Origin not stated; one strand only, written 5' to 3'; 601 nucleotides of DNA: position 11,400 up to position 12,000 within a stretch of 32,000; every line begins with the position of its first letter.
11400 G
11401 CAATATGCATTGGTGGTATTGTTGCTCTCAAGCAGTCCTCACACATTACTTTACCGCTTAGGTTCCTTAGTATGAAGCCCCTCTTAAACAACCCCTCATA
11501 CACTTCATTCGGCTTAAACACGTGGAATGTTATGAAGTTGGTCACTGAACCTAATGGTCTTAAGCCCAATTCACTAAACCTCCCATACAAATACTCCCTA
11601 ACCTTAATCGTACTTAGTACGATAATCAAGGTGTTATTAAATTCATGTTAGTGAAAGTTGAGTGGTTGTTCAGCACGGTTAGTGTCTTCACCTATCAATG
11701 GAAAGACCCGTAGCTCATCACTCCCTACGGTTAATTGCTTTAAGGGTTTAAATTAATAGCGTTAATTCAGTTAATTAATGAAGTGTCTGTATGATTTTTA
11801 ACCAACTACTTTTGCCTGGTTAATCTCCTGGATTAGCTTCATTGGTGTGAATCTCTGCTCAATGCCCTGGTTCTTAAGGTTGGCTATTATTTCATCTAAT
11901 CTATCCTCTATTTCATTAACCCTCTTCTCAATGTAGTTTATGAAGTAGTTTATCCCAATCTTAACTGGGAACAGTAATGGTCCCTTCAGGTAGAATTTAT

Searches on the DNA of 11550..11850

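Call 48: search_rna_families(source=window, start=11550, end=11850, threshold=evalue, max_evalue=5, show_alignments=2)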
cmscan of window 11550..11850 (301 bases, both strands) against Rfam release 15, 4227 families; matches with E-value up to 5: 2.
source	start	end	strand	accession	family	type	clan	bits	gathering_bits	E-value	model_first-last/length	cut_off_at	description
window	11668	11725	-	RF01136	sR28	Gene; snRNA; snoRNA; CD-box;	-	23.6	39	0.00026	1-55/55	no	Small nucleolar RNA sR28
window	11668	11725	-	RF01133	sR3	Gene; snRNA; snoRNA; CD-box;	-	14.7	41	0.13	1-55/55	no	Small nucleolar RNA sR3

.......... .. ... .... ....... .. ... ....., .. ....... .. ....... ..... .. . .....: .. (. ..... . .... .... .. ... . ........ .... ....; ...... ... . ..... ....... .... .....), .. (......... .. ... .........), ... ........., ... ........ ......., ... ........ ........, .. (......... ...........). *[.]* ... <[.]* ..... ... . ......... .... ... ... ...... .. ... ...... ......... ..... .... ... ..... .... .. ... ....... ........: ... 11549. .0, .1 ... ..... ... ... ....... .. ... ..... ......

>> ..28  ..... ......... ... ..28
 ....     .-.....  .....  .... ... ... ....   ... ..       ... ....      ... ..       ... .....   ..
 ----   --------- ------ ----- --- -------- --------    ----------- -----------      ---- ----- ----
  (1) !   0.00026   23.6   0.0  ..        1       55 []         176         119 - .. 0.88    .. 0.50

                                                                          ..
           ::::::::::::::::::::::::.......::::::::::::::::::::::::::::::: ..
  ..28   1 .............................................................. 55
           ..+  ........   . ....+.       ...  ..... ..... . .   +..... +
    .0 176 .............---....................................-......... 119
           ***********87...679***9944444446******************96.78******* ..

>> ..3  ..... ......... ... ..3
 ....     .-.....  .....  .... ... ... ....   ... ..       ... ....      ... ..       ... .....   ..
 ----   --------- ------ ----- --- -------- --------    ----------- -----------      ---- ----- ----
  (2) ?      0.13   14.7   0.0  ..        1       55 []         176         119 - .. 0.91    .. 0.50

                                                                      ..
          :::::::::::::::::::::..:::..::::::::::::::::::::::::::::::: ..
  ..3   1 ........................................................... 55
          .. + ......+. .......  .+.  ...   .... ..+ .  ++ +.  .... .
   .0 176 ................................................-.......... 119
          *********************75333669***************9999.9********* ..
